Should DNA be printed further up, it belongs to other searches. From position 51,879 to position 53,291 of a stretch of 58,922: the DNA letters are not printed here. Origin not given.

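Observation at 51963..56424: Radical SAM/SPASM enzyme, free-standing condensation domain and MATE-like exporter, with no visible precursor or carrier protein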

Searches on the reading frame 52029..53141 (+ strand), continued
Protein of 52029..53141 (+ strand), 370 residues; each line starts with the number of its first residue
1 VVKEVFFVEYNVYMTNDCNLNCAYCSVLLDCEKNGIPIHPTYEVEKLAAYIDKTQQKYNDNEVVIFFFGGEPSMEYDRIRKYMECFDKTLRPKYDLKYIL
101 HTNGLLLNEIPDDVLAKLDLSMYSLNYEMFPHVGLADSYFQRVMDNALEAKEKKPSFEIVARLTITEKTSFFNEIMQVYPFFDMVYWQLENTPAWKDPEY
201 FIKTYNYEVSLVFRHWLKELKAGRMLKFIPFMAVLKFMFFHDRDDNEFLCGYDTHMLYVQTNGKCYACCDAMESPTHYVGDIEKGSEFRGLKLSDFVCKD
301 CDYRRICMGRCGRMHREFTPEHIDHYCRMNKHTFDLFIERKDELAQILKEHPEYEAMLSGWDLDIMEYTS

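Call 20: find_related_loci(query=A1, collection=genome_contigs, flank=10000)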
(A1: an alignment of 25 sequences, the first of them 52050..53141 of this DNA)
Query A1 (363 aa) in genome_contigs; peptide patterns used: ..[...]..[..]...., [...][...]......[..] (x = any residue, [..] = any of these).
599 stretches matched a pattern (row limit reached: there are more); 185 encode a relative of the query (tblastn E <= 1e-3); the best 80 are kept; 79 distinct loci.
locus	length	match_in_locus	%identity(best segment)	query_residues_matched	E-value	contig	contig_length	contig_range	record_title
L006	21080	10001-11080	58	1-362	9e-142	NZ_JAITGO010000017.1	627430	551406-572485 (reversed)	MAG: Desulfobulbus sp. isolate Pc512_bin139 k119_1618798, whole genome shotgun sequence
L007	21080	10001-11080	55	1-362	1e-131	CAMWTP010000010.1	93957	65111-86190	MAG TPA_asm: uncultured Lachnospiraceae bacterium isolate SRR14411321_bin.4_metawrap_v1.3_MAG genome assembly, contig: N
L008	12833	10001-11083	52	1-362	3e-131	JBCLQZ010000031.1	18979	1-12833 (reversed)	Oscillospiraceae bacterium 42-9 voucher GPTB0101 scaffold31, whole genome shotgun sequence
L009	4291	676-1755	49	1-362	1e-119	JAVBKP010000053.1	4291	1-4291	MAG: Anaerovoracaceae bacterium isolate GLO_MAG_00293 c_000013581802, whole genome shotgun sequence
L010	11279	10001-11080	47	1-362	4e-113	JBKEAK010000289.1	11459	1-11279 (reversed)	MAG: Halodesulfovibrio sp. isolate VLC_100 k251_3906371, whole genome shotgun sequence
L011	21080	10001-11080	55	1-362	3e-132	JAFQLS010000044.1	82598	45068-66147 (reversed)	MAG: Lachnospiraceae bacterium isolate RGIG1934 Goat_Cecum.Co__c2465035, whole genome shotgun sequence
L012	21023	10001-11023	44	1-343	3e-100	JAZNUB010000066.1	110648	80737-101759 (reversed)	MAG: Eubacteriales bacterium isolate T1900044800_TS20190266.MAGScoT_cleanbin_000005 SGB_2703_k141_557743, whole genome s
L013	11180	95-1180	41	1-363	2e-97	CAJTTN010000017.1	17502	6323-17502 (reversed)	MAG TPA_asm: uncultured Anaeroplasmataceae bacterium isolate MGBC107741 genome assembly, contig: MGBC107741.17, whole ge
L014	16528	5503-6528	42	1-344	7e-96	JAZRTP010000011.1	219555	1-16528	MAG: Acutalibacteraceae bacterium isolate T1900045341_YK20190031.MAGScoT_cleanbin_000004 SGB_6654_k141_486126, whole gen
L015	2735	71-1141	41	1-360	3e-95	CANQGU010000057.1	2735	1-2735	MAG: uncultured Clostridia bacterium isolate Lapin-025__bin43 genome assembly, contig: Lapin-025__NODE_29376_length_2735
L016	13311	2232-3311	39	1-363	9e-92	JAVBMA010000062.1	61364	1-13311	MAG: Paludibacteraceae bacterium isolate EPI_MAG_00038 c_000001727798, whole genome shotgun sequence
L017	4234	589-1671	37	1-363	3e-88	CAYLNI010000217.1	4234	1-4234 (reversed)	MAG TPA_asm: uncultured Fusibacter sp. isolate SRP290908_co1_75 genome assembly, contig: NODE_32717_length_4234_cov_3.17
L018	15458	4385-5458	37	1-362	4e-87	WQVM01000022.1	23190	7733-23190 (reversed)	MAG: Bacillota bacterium isolate Emb289P1bin19 Ga0123355_10003258, whole genome shotgun sequence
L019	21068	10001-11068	38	1-362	6e-87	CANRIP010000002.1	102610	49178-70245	MAG: uncultured Acetatifactor sp. isolate Lapin-024__bin94 genome assembly, contig: Lapin-024__NODE_192_length_102610_co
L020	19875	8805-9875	39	1-361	3e-86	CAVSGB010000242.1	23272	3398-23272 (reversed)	MAG: uncultured Bacteroidetes bacterium isolate MFD02138.bin.2.39 genome assembly, contig: contig_3918, whole genome sho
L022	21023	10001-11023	39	1-344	1e-85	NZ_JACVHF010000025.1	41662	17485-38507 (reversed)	Heliobacterium chlorum strain DSM 3682 NODE_25_length_41662_cov_11.911, whole genome shotgun sequence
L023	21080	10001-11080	57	1-362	1e-140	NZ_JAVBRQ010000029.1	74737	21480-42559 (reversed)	MAG: Desulfobulbus sp. isolate EPI_MAG_00199 c_000002112046, whole genome shotgun sequence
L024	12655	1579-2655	46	1-360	5e-111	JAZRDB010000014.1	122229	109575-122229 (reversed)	MAG: Alphaproteobacteria bacterium isolate T1900045509_YK20190203.MAGScoT_cleanbin_000008 SGB_7547_k141_1091243, whole g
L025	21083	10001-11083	43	1-362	4e-101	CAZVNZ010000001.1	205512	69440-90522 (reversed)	MAG TPA_asm: uncultured Christensenellaceae bacterium isolate SRP242652_co1_52 genome assembly, contig: NODE_31_length_2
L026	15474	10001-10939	27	1-304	8e-30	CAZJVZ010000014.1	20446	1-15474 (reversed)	MAG TPA_asm: uncultured Candidatus Bathyarchaeia archaeon isolate SRP098346_co1_361 genome assembly, contig: NODE_2484_l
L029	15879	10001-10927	26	5-304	6e-27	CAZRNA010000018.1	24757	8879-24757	MAG TPA_asm: uncultured Candidatus Bathyarchaeia archaeon isolate SRP098346_co1_365 genome assembly, contig: NODE_1685_l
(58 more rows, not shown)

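Call 25: search_solved_structures(query=A1, max_evalue=0.001)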
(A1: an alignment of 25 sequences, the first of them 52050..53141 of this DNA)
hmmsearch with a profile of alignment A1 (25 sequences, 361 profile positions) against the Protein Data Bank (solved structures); distinct sequences matched with E-value up to 0.001: 5.
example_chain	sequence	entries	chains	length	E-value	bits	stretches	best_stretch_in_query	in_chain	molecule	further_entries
5wgg_A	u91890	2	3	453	5.1e-18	68.3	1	6-321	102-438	Radical SAM domain protein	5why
4k36_A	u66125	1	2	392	3.7e-14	55.7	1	10-340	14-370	Anaerobic sulfatase-maturating enzyme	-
4k37_A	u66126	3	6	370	2.2e-13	53.1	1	10-326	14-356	Anaerobic sulfatase-maturating enzyme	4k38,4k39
9gm3_A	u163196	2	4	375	5.2e-12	48.6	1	4-110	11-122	ChlB radical SAM domain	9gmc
8vpo_A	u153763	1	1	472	8.9e-11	44.5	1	7-334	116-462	Radical SAM core domain-containing protein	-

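Call 29: search_protein_families(library=pfam, proteins=[L002:9687-11165:-, L012:11084-12586:-, L022:11071-12306:-, L007:11083-11976:+, L007:11959-12744:-, L018:5490-6380:-, L018:6381-7733:-], max_evalue=1)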
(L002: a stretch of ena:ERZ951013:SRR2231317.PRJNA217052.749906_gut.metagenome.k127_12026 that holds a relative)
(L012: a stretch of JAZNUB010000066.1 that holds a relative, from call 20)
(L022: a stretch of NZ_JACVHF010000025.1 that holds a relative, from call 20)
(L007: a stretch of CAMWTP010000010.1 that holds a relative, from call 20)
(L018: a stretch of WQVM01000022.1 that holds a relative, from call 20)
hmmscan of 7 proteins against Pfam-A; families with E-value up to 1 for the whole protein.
L002:9687-11165:- (492 aa): 4 families
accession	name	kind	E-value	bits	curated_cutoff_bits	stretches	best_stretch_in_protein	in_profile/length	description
PF13676.11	TIR_2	-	2.4e-20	73.7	28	1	4-116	1-109/122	TIR domain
PF01582.25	TIR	-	3e-09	37.4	21.3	1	2-101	2-104/179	TIR domain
PF00583.31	Acetyltransf_1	-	0.0043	17.8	20.7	1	317-424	20-98/116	Acetyltransferase (GNAT) family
PF01320.23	Colicin_Pyocin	-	0.11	13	21.2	1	136-181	2-47/82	Colicin immunity protein / pyocin immunity protein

L012:11084-12586:- (500 aa): 3 families
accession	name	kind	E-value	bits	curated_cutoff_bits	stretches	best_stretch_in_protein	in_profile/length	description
PF13676.11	TIR_2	-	4.2e-16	60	28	1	11-122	1-109/122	TIR domain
PF01582.25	TIR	-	7.4e-08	32.8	21.3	1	9-90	2-84/179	TIR domain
PF11201.13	DUF2982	-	0.27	11.2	25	0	3-21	119-137/151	Protein of unknown function (DUF2982)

L022:11071-12306:- (411 aa): 2 families
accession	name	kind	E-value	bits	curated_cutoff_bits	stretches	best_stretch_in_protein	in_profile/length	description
PF00583.31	Acetyltransf_1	-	0.016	15.9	20.7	1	218-343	2-98/116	Acetyltransferase (GNAT) family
PF07983.18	X8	-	0.14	13.3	25.7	1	182-206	46-70/76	X8 domain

L007:11083-11976:+ (297 aa): 6 families
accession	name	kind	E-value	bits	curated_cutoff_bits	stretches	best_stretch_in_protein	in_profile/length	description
PF01636.29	APH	-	2.2e-05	24.8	23.2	1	185-225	165-206/239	Phosphotransferase enzyme family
PF01163.29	RIO1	-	0.00037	20.6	22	1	179-214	115-149/187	RIO domain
PF03109.22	ABC1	-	0.0014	18.3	22.9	1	174-213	172-211/244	ABC1 atypical kinase-like domain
PF03881.20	Fructosamin_kin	-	0.0023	17.7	22.4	1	167-212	167-212/288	Fructosamine kinase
PF00069.31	Pkinase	-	0.065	13.1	31.7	1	172-213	102-142/263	Protein kinase domain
PF19974.5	TCAD9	-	0.24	10.9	40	1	185-215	294-323/429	Ternary complex associated domain 9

L007:11959-12744:- (261 aa): 3 families
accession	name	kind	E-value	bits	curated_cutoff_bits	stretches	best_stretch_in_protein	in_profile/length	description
PF01261.30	AP_endonuc_2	-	1.6e-19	71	31.1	1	41-241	26-229/249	Xylose isomerase-like TIM barrel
PF13051.11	DUF3912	-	0.034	14.8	23.1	1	19-59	8-48/92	Protein of unknown function (DUF3912)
PF02206.23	WSN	-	0.11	12.9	21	1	216-237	26-47/66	Domain of unknown function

L018:5490-6380:- (296 aa): 0 families

L018:6381-7733:- (450 aa): 3 families
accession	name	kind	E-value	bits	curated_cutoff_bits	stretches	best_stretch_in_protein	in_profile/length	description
PF03738.19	GSP_synth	-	9e-20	71.6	29.3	1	79-427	23-353/371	Glutathionylspermidine synthase preATP-grasp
PF14403.11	CP_ATPgrasp_2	-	5.9e-05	22.6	32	1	347-394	287-334/374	Circularly permuted ATP-grasp type 2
PF04174.18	CP_ATPgrasp_1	-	0.037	13.5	23.1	1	341-392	280-332/332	A circularly permuted ATPgrasp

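Call 42: find_encoding_contigs(protein=P0004, flank=3000, max_places=6)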
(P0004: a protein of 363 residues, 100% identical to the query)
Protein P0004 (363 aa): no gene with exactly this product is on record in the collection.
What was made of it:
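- Tried and rejected: The protein is not on record (call 42).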

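Call 47: predict_structure(alignment_id=A1)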
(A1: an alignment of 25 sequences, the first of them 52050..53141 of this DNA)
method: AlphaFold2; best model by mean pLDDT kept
length: 363 residues; sequences in the alignment: 25
mean_pLDDT: 89.8   pTM: 0.89
mean pLDDT of the five models: 89.8, 89.2, 89.0, 88.2, 86.8
residues with pLDDT >= 90: 238; 70-90: 104; 50-70: 11; < 50: 10
segments of 3 or more residues with pLDDT < 50: 12-21
pLDDT, mean of each block of 10 residues (from residue 1): 89 47 69 94 98 96 82 98 98 92 95 90 85 93 95 92 92 94 88 97 98 97 95 89 88 92 67 95 89 90 81 92 96 98 96 88 84
secondary structure, 60 per line:
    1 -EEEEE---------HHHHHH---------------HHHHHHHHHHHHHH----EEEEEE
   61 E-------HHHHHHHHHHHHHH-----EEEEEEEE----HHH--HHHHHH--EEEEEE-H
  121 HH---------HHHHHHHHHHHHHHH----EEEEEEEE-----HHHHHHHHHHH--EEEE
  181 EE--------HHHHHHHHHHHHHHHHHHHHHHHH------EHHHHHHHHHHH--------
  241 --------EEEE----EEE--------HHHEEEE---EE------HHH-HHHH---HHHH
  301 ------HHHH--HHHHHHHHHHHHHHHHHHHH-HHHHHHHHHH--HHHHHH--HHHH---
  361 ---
elements in order: E2-6 H16-21 H37-50 E55-61 H69-82 E88-95 H105-110 E113-118 H132-146 E151-158 H164-174 E177-182 H191-214 H222-232 E249-252 E257-259 E271-274 H290-293 H297-300 H307-310 H313-332 H334-343 H346-351 H354-357
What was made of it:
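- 52050..53141 (+): Radical SAM/SPASM enzyme, 363 aa. The ORF is also open from GTG 52029, but the conserved start is ATG 52050. The AF2 model has pLDDT 89.8 (call 47).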

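Call 49: search_protein_families(library=pfam, proteins=[L018:7764-10220:-, L018:10360-12318:-, L018:2884-4314:-, L006:4152-5378:+, L006:5471-6256:+, L006:11352-13259:+, L025:6861-7904:+, L025:5316-6848:+, L024:4435-5115:-, L010:7300-9747:+], max_evalue=0.001)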
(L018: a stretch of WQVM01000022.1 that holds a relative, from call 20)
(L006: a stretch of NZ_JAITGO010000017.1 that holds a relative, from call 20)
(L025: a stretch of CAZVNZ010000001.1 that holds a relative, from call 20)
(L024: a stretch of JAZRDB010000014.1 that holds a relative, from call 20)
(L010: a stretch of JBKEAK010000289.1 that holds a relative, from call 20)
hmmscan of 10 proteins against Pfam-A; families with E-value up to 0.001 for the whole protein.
L018:7764-10220:- (818 aa): 2 families
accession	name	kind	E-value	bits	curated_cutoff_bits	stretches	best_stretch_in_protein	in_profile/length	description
PF00521.26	DNA_topoisoIV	-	5.7e-161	536.6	31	1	39-480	1-431/432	DNA gyrase/topoisomerase IV, subunit A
PF03989.18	DNA_gyraseA_C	-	5.9e-25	86.9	27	2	666-710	2-46/48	DNA gyrase C-terminal domain, beta-propeller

L018:10360-12318:- (652 aa): 4 families
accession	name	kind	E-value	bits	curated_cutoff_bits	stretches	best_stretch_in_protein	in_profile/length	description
PF00204.31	DNA_gyraseB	-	3e-55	186.8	27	1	234-405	1-172/173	DNA gyrase B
PF00986.26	DNA_gyraseB_C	-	3.5e-26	91.6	29.8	1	576-635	3-62/63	DNA gyrase B subunit, carboxyl terminus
PF01751.28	Toprim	-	7.6e-18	64.9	23.1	1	434-543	1-93/96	Toprim domain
PF02518.31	HATPase_c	-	3.3e-17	63.4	26.4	1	33-145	4-108/111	Histidine kinase-, DNA gyrase B-, and HSP90-like ATPase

L018:2884-4314:- (476 aa): 2 families
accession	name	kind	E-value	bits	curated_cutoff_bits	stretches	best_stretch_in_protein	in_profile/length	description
PF03435.24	Sacchrp_dh_NADP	-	7.1e-13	49.4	25.1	1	8-110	1-100/129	Saccharopine dehydrogenase NADP binding domain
PF16653.10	Sacchrp_dh_C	-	1.2e-05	26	31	1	150-312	1-126/265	Saccharopine dehydrogenase C-terminal domain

L006:4152-5378:+ (408 aa): 1 family
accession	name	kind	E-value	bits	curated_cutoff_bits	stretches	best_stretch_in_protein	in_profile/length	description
PF01594.21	AI-2E_transport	-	4.2e-37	128.5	34.3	2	190-384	127-317/327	AI-2E family transporter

L006:5471-6256:+ (261 aa): 1 family
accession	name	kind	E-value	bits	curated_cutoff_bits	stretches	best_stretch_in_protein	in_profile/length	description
PF03741.22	TerC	-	2.4e-48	164.6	27.8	1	14-203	1-177/178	Integral membrane protein TerC family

L006:11352-13259:+ (635 aa): 2 families
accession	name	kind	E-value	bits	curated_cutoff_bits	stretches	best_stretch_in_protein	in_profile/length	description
PF07228.17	SpoIIE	-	2.7e-45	155.1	25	1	436-629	2-191/192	Stage II sporulation protein E (SpoIIE)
PF00672.30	HAMP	-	9.1e-07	29.5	25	1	324-374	2-52/53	HAMP domain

L025:6861-7904:+ (347 aa): 1 family
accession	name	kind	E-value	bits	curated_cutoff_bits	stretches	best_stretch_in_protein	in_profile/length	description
PF01208.23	URO-D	-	2.7e-23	83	23.9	1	93-342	96-343/346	Uroporphyrinogen decarboxylase (URO-D)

L025:5316-6848:+ (510 aa): 2 families
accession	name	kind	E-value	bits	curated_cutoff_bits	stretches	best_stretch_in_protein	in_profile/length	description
PF11975.13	Glyco_hydro_4C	-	9.1e-51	173.3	24.1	1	207-423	1-211/211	Family 4 glycosyl hydrolase C-terminal domain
PF02056.22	Glyco_hydro_4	-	6.3e-42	143.6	23.2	1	16-197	1-182/183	Family 4 glycosyl hydrolase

L024:4435-5115:- (226 aa): 1 family
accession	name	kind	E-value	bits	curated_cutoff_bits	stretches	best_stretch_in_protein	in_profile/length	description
PF00293.34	NUDIX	-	1.6e-07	31.8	21.1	1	87-217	7-133/134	NUDIX domain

L010:7300-9747:+ (815 aa): 0 families
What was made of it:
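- Tried and rejected: I dismissed this as coincidence between housekeeping genes (call 49). It rests on a single lineage and I did not pursue it (calls 29, 49).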

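Call 50: fold_search(model_id=the predicted structure, library=pdb)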
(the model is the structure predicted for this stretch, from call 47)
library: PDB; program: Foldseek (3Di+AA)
matches with E <= 10: 1694; with E <= 0.001: 44
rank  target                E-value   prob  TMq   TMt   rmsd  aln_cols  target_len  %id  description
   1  4k36_A                2.7e-12  1.00  0.66  0.64   6.0       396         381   19  His6 tagged anSMEcpe with bound AdoMet (released 2013-05-08)
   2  4k39_A                4.2e-12  1.00  0.67  0.68   5.1       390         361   18  Native anSMEcpe with bound AdoMet and Cp18Cys peptide (released 2013-05-08)
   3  4k36_B                9.6e-12  1.00  0.66  0.66   5.0       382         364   18  His6 tagged anSMEcpe with bound AdoMet (released 2013-05-08)
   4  4k38_A                2.2e-11  1.00  0.66  0.65   5.3       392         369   17  Native anSMEcpe with bound AdoMet and Kp18Cys peptide (released 2013-05-08)
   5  4k38_B                2.7e-11  1.00  0.65  0.65   5.3       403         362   19  Native anSMEcpe with bound AdoMet and Kp18Cys peptide (released 2013-05-08)
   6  4k37_B                3.0e-11  1.00  0.69  0.68   5.2       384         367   20  Native anSMEcpe with bound AdoMet (released 2013-05-08)
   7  9gmc_C                4.1e-11  1.00  0.64  0.63   6.2       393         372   17  Crystal structure of the complex formed between the radical SAM protein ChlB and the R3A mutant of ChlA (released 2025-06-25)
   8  5wgg_A                2.9e-10  1.00  0.66  0.56   5.4       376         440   18  Structural Insights into Thioether Bond Formation in the Biosynthesis of Sactipeptides (released 2017-07-26)
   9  8vpo                  9.0e-09  1.00  0.62  0.51   5.3       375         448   15  X-Ray Crystal Structure of TigE from Paramaledivibacter caminithermalis (released 2024-02-07)
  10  7vob                  7.1e-07  1.00  0.45  0.49   7.4       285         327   14  The crystal structure of a Radical SAM Enzyme BlsE involved in the Biosynthesis of Blasticidin S (released 2022-05-04)
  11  6efn                  2.1e-06  1.00  0.48  0.46   5.1       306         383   13  Structure of a RiPP maturase, SkfB (released 2018-10-24)
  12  9dfn                  3.7e-05  1.00  0.37  0.46   4.6       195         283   12  X-ray crystal structure of the second viperin-like enzyme from Trichoderma virens with bound CTP and SAM (released 2025-02-19)
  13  9dfu                  6.8e-05  1.00  0.36  0.45   4.7       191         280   14  X-ray crystal structure of the second Viperin-like enzyme from T. virens variant F40H with bound CTP and SAM (released 2025-02-19)
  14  6b4c_G                8.2e-05  1.00  0.31  0.42   5.1       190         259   10  Structure of Viperin from Trichoderma virens (released 2018-07-25)
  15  8vdw_A                8.7e-05  1.00  0.36  0.39   5.8       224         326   15  X-Ray Crystal Structure of the biotin synthase from V. parvula (released 2024-01-24)
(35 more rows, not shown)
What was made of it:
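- On Radical SAM superfamily (PF04055): The predicted partial TIM barrel superposes on anSME and CteB (calls 47, 50).
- Closest known: Anaerobic sulfatase-maturating enzyme. Same: anSME is the best structural match (TM 0.66-0.69, E 3e-12, call 50).
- The closest solved structures to the rSAM (anSME, ChlB, CteB, TigE) all act on peptides or proteins (calls 25, 50).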

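Call 57: find_related_loci(query=A1, collection=metagenome_contigs, flank=7000)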
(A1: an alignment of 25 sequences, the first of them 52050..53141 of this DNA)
Query A1 (363 aa) in metagenome_contigs; peptide patterns used: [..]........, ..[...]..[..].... (x = any residue, [..] = any of these).
600 stretches matched a pattern (row limit reached: there are more); 195 encode a relative of the query (tblastn E <= 1e-3); the best 80 are kept; 80 distinct loci.
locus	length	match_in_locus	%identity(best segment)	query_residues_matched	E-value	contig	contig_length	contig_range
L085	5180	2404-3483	55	1-362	8e-134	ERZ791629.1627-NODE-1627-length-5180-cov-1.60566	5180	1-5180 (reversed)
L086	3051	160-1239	54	1-362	1e-136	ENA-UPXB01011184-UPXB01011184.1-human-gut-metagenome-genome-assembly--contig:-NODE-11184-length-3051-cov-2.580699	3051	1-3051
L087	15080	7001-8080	53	1-362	4e-129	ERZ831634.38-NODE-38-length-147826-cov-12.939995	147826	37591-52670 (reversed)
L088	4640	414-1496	52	1-362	1e-126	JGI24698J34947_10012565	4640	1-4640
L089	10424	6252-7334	50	1-362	1e-123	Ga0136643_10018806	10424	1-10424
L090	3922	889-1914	47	1-344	3e-105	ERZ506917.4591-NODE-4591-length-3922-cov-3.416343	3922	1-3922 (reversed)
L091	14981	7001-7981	49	1-329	8e-104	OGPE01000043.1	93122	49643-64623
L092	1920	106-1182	39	1-362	2e-95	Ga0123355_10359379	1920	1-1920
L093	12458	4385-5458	37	1-362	2e-87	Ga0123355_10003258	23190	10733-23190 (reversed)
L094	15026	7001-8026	47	1-344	4e-104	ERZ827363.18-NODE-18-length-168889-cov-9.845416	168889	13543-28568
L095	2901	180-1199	39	1-343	2e-87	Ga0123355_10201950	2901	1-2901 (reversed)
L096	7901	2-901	39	61-363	2e-77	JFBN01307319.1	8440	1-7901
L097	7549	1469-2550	55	1-362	2e-110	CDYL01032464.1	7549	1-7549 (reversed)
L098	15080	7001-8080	41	1-363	3e-101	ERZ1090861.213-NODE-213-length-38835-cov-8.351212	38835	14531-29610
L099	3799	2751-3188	52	1-147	1e-43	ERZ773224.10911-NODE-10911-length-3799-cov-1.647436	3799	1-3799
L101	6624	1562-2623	25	1-343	2e-30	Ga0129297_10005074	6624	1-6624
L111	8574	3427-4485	23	1-342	1e-24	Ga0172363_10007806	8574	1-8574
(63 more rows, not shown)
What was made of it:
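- Tried and rejected: The rSAM alignment was used instead (call 57).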
